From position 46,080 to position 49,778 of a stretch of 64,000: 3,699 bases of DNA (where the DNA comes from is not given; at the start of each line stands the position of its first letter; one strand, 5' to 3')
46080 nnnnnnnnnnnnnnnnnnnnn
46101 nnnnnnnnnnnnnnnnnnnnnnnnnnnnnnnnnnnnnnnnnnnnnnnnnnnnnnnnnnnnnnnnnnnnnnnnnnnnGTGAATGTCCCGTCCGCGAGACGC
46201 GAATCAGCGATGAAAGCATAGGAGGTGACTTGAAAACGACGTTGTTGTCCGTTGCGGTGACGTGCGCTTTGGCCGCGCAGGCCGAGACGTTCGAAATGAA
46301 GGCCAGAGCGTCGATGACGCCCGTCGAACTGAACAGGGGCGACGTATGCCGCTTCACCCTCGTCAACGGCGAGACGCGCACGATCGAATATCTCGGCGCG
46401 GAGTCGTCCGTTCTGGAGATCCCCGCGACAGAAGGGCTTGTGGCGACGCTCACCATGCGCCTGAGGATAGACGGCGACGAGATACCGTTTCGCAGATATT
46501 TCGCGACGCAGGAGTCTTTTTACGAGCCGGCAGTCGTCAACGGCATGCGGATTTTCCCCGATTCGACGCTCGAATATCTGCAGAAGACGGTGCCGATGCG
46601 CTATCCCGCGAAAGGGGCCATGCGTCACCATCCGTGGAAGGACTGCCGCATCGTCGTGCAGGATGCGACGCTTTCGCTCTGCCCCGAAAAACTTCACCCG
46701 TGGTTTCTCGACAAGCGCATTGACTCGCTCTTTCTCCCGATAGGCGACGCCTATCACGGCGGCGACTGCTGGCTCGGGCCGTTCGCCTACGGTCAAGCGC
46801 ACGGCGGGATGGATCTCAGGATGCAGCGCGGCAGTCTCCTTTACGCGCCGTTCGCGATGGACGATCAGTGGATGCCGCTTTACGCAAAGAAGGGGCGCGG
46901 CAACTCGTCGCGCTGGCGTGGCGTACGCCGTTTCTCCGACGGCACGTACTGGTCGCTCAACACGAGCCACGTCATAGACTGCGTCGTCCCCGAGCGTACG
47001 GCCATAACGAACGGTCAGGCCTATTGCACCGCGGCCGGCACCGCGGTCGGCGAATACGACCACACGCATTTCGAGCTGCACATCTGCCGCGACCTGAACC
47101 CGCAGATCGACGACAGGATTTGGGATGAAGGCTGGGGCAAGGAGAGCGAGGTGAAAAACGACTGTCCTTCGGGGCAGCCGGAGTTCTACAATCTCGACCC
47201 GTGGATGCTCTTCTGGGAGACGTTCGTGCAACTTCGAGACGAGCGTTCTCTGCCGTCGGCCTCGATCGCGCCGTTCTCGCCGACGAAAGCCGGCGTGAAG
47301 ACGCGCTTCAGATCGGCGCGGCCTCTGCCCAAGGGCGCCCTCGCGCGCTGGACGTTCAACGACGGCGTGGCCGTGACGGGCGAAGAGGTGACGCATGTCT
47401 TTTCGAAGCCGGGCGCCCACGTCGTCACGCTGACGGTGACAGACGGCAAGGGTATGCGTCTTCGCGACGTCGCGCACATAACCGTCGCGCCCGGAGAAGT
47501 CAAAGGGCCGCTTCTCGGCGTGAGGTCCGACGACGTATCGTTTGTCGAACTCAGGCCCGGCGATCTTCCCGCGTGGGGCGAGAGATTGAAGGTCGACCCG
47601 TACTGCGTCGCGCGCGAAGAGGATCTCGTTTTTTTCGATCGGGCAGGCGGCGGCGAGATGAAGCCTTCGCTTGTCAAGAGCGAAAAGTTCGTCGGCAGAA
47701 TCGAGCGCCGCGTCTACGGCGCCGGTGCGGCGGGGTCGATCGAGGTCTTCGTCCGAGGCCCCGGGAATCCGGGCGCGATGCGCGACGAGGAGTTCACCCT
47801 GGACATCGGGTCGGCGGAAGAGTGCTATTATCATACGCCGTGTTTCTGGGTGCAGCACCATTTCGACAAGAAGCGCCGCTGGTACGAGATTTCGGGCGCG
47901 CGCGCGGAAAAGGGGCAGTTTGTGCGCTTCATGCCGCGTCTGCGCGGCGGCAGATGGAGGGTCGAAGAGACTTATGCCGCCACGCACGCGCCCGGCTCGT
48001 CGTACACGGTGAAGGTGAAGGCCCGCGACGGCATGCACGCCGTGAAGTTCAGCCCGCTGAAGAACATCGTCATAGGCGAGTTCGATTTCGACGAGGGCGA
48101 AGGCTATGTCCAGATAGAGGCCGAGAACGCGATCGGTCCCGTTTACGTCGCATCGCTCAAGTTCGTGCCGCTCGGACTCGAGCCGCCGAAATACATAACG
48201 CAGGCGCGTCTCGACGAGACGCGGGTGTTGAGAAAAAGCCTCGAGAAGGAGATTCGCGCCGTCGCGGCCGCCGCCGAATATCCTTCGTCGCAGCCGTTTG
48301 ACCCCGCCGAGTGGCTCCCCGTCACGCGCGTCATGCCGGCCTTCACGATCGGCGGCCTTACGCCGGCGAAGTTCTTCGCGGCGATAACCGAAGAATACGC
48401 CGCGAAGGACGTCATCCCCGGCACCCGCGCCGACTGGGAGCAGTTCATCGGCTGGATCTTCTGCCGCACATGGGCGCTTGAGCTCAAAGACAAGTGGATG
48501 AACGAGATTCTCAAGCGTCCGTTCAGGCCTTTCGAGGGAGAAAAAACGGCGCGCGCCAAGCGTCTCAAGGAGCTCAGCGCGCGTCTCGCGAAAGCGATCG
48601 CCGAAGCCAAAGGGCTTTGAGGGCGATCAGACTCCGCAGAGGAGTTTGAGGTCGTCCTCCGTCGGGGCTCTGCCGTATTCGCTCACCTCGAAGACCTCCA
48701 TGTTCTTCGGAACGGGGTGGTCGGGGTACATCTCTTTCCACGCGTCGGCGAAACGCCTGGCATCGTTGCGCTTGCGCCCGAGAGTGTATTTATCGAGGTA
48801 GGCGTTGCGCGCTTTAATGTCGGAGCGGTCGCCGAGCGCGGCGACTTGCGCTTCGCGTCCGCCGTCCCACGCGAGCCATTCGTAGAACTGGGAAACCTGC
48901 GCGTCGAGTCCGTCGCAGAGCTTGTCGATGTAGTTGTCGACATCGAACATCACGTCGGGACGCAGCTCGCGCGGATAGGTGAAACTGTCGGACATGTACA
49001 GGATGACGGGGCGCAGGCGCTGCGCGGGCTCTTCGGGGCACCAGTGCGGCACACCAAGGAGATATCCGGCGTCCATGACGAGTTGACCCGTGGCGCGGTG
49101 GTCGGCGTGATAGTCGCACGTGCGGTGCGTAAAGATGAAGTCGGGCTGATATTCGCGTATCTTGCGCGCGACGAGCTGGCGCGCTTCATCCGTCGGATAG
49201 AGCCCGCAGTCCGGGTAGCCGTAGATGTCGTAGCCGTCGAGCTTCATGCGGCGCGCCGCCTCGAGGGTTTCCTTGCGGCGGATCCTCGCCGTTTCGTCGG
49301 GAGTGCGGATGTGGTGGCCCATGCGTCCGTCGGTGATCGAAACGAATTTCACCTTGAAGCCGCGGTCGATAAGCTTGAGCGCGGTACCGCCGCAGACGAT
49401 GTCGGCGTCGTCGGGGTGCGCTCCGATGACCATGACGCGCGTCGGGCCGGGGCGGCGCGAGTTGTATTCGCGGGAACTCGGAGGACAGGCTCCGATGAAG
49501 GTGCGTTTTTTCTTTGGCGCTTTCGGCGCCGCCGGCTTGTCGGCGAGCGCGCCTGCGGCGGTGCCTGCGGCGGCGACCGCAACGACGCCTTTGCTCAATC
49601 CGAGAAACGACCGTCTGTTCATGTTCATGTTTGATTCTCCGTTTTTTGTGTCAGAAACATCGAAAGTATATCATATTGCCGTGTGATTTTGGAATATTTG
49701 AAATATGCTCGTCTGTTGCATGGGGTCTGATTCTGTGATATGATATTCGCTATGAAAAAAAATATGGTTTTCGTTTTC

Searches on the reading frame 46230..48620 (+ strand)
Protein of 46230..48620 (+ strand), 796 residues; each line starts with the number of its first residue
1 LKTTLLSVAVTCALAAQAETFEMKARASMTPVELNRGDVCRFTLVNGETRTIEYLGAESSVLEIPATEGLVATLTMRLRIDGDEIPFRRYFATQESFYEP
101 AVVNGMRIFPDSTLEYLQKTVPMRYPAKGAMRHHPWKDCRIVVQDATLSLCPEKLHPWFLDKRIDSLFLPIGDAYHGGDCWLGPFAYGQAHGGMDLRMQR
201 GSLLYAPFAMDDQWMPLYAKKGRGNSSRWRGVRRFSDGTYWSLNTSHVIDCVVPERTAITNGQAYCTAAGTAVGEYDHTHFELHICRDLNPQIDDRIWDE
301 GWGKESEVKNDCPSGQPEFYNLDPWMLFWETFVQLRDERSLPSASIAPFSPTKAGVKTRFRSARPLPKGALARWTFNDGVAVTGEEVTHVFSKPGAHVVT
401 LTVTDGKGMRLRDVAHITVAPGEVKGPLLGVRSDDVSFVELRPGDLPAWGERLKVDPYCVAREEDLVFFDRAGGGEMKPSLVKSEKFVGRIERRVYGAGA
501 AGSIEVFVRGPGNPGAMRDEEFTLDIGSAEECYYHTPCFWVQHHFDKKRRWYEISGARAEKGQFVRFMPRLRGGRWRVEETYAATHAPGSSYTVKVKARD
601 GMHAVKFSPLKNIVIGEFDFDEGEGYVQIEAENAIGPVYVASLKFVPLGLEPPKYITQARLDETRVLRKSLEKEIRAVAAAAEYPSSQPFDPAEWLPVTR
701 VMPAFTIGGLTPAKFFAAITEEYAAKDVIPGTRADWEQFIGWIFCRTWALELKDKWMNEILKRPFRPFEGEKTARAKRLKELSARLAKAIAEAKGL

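Call 4: search_protein_families(library=pfam, proteins=[window:46230-48620:+], max_evalue=0.01)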
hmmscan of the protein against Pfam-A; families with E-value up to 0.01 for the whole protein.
window:46230-48620:+ (796 aa): 2 families
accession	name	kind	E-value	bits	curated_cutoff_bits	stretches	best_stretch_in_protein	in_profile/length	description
PF18911.6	PKD_4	-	2.7e-11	43.8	27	1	372-419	37-85/85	PKD domain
PF00801.26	PKD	-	6.4e-09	36.1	23.5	1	370-408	30-70/80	PKD domain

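Call 5: search_protein_families(library=ncbifam, proteins=[window:46230-48620:+], max_evalue=0.01)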
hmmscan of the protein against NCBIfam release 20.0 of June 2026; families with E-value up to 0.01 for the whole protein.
window:46230-48620:+ (796 aa): 0 families

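Call 24: search_solved_structures(query=window:46230-48620:+, max_evalue=1)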
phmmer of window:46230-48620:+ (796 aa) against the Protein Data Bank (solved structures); distinct sequences matched with E-value up to 1: 10.
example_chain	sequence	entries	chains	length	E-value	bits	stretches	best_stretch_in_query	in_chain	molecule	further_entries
9lrk_A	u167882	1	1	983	0.00041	21.8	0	367-413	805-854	Collagenase ColH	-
9lqj_A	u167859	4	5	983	0.00041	21.8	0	367-413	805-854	Collagenase ColH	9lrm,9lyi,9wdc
4jrw_A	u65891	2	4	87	0.002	19.6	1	373-411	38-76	Collagenase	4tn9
4aqo_A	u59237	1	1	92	0.0024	19.3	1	373-411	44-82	COLLAGENASE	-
2y72_A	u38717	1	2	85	0.0026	19.2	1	373-411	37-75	COLLAGENASE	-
4jgu_A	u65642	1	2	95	0.02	16.2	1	367-412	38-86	ColH protein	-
4u7k_A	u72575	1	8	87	0.049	15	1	358-409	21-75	ColH protein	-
4u6t_A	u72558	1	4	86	0.053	14.9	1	365-409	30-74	ColH protein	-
2y3u_A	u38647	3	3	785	0.086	14.2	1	373-411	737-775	COLLAGENASE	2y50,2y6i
4l9d_A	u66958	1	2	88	0.11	13.8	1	373-409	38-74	Protease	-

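Call 49: find_homologous_proteins(query=window:46230-48620:+, max_evalue=0.00001)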
Query window:46230-48620:+ (796 aa): 32 proteins with E <= 0.00001 among 8000 candidates.
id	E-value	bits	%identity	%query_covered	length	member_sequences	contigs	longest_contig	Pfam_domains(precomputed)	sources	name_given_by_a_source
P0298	0.0e+0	1879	100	100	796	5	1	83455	PF00801.27,PF18911.7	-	-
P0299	0.0e+0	1591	84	98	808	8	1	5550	PF00801.27,PF18911.7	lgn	-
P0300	0.0e+0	1353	70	100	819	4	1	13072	PF00801.27,PF18911.7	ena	-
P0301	0.0e+0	1343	72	98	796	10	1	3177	PF00801.27,PF18911.7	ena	-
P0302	0.0e+0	1177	65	98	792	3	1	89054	PF00801.27,PF18911.7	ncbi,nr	ncbi:MAG: PKD domain-containing protein [Kiritimatiellae bacterium]|nr:PKD domain-containing protein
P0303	0.0e+0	1056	60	95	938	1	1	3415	PF00801.27,PF18911.7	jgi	-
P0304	3.8e-298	1009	57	97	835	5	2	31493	PF00801.27,PF18911.7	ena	-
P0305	8.8e-297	1005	56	97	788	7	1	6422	PF00801.27,PF18911.7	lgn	-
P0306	3.4e-296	1003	57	97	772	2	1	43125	PF00801.27,PF18911.7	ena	-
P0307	1.5e-289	981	56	97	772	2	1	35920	PF00801.27,PF18911.7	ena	-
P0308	6.9e-217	741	50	82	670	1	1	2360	PF00801.27,PF18911.7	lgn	-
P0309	1.7e-145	504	39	82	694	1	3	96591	PF00801.27,PF18911.7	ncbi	-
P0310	9.8e-136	472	34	80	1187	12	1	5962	PF00801.27,PF18911.7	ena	-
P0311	1.4e-99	353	33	82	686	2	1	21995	PF00801.27,PF25275.2,PF18911.7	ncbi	-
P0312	1.8e-71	260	30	81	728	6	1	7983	PF00801.27,PF18911.7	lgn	-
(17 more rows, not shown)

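Call 50: find_encoding_contigs(protein=P0302, flank=8000, max_places=1)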
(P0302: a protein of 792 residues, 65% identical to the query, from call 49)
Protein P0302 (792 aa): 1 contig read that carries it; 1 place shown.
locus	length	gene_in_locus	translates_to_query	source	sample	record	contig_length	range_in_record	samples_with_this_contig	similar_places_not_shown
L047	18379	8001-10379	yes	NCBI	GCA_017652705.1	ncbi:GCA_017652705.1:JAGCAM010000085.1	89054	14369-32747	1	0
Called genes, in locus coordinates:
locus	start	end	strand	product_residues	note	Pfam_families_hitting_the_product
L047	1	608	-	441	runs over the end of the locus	PF00278:Orn_DAP_Arg_deC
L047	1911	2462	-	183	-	PF11948:DUF3465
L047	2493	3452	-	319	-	PF00491:Arginase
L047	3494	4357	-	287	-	PF17284:Spermine_synt_N, PF01564:Spermine_synth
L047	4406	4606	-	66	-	-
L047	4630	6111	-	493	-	PF01276:OKR_DC_1, PF00155:Aminotran_1_2, PF01212:Beta_elim_lyase, PF00266:Aminotran_5, PF01041:DegT_DnrJ_EryC1, PF03711:OKR_DC_1_C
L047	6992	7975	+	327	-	PF02585:PIG-L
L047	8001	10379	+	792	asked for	PF00801:PKD, PF18911:PKD_4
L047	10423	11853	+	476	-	PF01120:Alpha_L_fucos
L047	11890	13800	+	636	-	PF00728:Glyco_hydro_20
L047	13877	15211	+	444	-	PF07690:MFS_1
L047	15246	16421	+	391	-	PF10509:GalKase_gal_bdg, PF00288:GHMP_kinases_N, PF08544:GHMP_kinases_C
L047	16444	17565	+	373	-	-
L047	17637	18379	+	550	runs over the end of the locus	PF13623:SurA_N_2, PF13624:SurA_N_3, PF13145:Rotamase_2 (faint)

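Call 51: find_encoding_contigs(protein=P0306, flank=8000, max_places=1)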
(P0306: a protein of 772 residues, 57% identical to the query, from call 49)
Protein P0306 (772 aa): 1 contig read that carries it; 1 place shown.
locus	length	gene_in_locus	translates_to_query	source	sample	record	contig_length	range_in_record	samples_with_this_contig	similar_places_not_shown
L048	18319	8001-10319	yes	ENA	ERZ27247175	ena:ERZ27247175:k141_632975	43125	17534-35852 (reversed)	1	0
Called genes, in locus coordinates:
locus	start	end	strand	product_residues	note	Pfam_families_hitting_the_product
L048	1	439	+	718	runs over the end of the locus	-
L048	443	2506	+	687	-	PF05592:Bac_rhamnosid, PF17389:Bac_rhamnosid6H, PF22422:MGH1-like_GH (weak)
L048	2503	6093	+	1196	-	PF13385:Laminin_G_3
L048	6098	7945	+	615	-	PF03169:OPT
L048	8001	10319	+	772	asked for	PF00801:PKD, PF18911:PKD_4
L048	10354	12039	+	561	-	PF12831:FAD_oxidored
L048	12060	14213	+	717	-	PF05089:NAGLU, PF12972:NAGLU_C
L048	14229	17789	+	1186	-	PF16126:DUF4838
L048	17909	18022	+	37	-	PF00444:Ribosomal_L36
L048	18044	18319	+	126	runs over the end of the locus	PF00416:Ribosomal_S13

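Call 69: predict_structure(alignment_id=A2)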
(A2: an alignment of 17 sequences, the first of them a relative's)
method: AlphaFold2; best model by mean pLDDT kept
length: 796 residues; sequences in the alignment: 17
mean_pLDDT: 86.2   pTM: 0.78
mean pLDDT of the five models: 86.2, 84.9, 83.9, 81.8, 79.5
residues with pLDDT >= 90: 435; 70-90: 272; 50-70: 66; < 50: 23
segments of 3 or more residues with pLDDT < 50: 1-3, 5-15, 221-224, 301-304
pLDDT, mean of each block of 10 residues (from residue 1): 47 60 93 96 95 94 71 91 91 83 94 91 70 86 94 93 82 73 76 85 95 78 64 90 90 92 91 74 82 57 61 86 93 93 88 92 91 92 93 94 87 92 91 87 83 75 92 93 89 91 89 74 86 79 54 81 90 96 87 96 95 96 93 90 95 85 92 94 85 92 86 92 93 94 90 95 91 89 94 78
secondary structure, 60 per line:
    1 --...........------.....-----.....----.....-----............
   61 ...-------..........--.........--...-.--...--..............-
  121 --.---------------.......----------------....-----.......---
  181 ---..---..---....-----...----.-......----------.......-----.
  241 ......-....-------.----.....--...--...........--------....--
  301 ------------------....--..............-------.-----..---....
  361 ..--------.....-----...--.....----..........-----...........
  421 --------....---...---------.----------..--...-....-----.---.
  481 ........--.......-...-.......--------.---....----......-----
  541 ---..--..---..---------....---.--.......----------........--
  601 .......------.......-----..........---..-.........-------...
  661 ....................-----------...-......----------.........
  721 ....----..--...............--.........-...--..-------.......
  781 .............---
elements in order (helices of 4 or more, strands of 3 or more residues): H3-13 E20-24 E30-34 E39-43 E49-63 E71-80 E83-91 E101-103 E106-113 H114-119 E139-145 H162-165 E194-197 E203-205 E212-217 E228-234 E240-246 E248-251 E264-268 E271-273 E276-286 H295-298 E319-322 H325-338 E357-362 E371-375 E381-383 E386-390 E395-404 E410-420 E429-432 E467-470 E480-488 E491-497 E503-509 E522-525 E533-535 E564-567 E574-580 E591-598 E601-607 E614-620 E626-635 E642-650 H658-680 H696-701 H712-724 H733-747 H750-758 H774-793

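Call 72: fold_search(model_id=the predicted structure, library=pdb)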
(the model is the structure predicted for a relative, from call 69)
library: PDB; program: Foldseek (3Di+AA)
matches with E <= 10: 1690; with E <= 0.001: 44
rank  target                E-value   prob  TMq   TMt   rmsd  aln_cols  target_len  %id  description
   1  7som_D                1.5e-05  0.21  0.08  0.05  34.3       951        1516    9  Ciliary C2 central pair apparatus isolated from Chlamydomonas reinhardtii (released 2022-04-13)
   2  6e57_C                2.1e-05  0.92  0.08  0.16  21.6       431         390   10  Bacteroides ovatus mixed-linkage glucan utilization locus (MLGUL) SGBP-B in complex with mixed-linkage heptasaccharide (released 2019-05-29)
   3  6e57_D                2.1e-05  0.91  0.08  0.16  20.8       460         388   10  Bacteroides ovatus mixed-linkage glucan utilization locus (MLGUL) SGBP-B in complex with mixed-linkage heptasaccharide (released 2019-05-29)
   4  6f2p                  2.4e-05  0.87  0.13  0.10  28.9       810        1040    9  Structure of Paenibacillus xanthan lyase to 2.6 A resolution (released 2018-12-05)
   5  9flw_A                2.7e-05  0.57  0.09  0.14  60.8       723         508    9  CryoEM structure of the fragment-6 (3571-4078) in the grappling hook protein A (GhpA) in the bacterium Aureispira sp.  (released 2024-10-16)
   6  9fls_A                3.0e-05  0.96  0.09  0.21  36.4       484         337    9  CryoEM structure of the fragment-3 (2061-2397) in the grappling hook protein A (GhpA) in the bacterium Aureispira sp.  (released 2024-10-16)
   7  6e57_A                3.5e-05  0.93  0.09  0.16  20.8       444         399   10  Bacteroides ovatus mixed-linkage glucan utilization locus (MLGUL) SGBP-B in complex with mixed-linkage heptasaccharide (released 2019-05-29)
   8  6e9b_C                5.0e-05  0.85  0.08  0.15  20.3       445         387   10  Bacteroides ovatus mixed-linkage glucan utilization locus (MLGUL) SGBP-B in complex with mixed-linkage heptasaccharide (released 2019-05-15)
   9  2c26                  7.6e-05  1.00  0.09  0.28  19.4       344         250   12  Structural basis for the promiscuous specificity of the carbohydrate- binding modules from the beta-sandwich super famil (released 2005-10-18)
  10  5nmy_MODEL_1_A        9.4e-05  1.00  0.12  0.34  13.1       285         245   13  NMR solution structure of lysostaphin (released 2018-05-16)
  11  4aq1_A                1.0e-04  0.75  0.10  0.11  21.7       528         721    8  Structure of the SbsB S-layer protein of Geobacillus stearothermophilus PV72p2 in complex with nanobody KB6 (released 2012-06-13)
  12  9gy1                  1.2e-04  1.00  0.11  0.57   5.0       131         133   18  High resolution crystal structure of StM23 peptidoglycan hydrolase (released 2025-06-04)
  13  7kwc                  1.4e-04  0.82  0.08  0.21  20.0       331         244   11  Surface glycan-binding protein B (truncated) from Bacteroides thetaiotaomicron (released 2021-02-17)
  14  9flv_A                1.5e-04  0.60  0.09  0.16  48.1       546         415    9  CryoEM structure of the fragment-5 (2393-2807) in the grappling hook protein A (GhpA) in the bacterium Aureispira sp.  (released 2024-10-16)
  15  4lxc_B                1.6e-04  1.00  0.13  0.38  13.8       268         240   12  The antimicrobial peptidase lysostaphin from Staphylococcus simulans (released 2014-07-09)
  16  4lxc_D                1.9e-04  1.00  0.13  0.39  15.6       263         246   12  The antimicrobial peptidase lysostaphin from Staphylococcus simulans (released 2014-07-09)
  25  4lxc_A                4.4e-04  1.00  0.14  0.41  15.1       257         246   13  The antimicrobial peptidase lysostaphin from Staphylococcus simulans (released 2014-07-09)
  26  4lxc_C                4.4e-04  1.00  0.14  0.40  14.6       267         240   13  The antimicrobial peptidase lysostaphin from Staphylococcus simulans (released 2014-07-09)
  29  7qrl_A                5.2e-04  1.00  0.10  0.50   3.8        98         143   19  LytM domain of DipM, a coordinator of a complex net of autolysins in Caulobacter crescentus (released 2023-06-21)
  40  4bh5_A                9.1e-04  1.00  0.11  0.57   9.1       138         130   14  LytM domain of EnvC, an activator of cell wall amidases in Escherichia coli (released 2013-07-03)
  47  7qrl_C                1.1e-03  1.00  0.12  0.57   4.7       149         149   15  LytM domain of DipM, a coordinator of a complex net of autolysins in Caulobacter crescentus (released 2023-06-21)
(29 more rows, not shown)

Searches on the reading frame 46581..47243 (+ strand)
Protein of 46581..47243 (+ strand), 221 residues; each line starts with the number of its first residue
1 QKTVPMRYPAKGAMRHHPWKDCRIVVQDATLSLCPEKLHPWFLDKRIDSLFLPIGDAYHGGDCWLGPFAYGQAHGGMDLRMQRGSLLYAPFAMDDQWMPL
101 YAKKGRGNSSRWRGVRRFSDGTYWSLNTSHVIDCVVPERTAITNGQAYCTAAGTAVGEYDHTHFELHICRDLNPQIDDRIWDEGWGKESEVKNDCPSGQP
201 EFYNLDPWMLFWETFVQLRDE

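Call 48: search_protein_families(library=pfam, proteins=[window:46581-47243:+], max_evalue=10)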
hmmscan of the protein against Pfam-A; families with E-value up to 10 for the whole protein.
seq(221 aa): 0 families

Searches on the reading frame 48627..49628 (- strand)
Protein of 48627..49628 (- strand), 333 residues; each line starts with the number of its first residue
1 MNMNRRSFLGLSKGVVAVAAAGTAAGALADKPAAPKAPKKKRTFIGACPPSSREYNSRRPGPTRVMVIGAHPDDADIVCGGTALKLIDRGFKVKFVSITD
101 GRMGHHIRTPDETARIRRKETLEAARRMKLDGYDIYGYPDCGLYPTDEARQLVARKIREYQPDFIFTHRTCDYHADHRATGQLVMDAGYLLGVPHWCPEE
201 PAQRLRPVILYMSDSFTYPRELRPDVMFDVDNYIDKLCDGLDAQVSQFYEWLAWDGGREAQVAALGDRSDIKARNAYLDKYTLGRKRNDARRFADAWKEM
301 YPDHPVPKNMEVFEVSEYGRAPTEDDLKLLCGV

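Call 10: search_protein_families(library=pfam, proteins=[window:48627-49628:-], max_evalue=0.001)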
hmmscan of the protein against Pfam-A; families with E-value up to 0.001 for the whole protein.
window:48627-49628:- (333 aa): 1 family
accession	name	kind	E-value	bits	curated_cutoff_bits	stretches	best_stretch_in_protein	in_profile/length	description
PF02585.22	PIG-L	-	1.1e-30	107.3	28.2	1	66-187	1-128/129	GlcNAc-PI de-N-acetylase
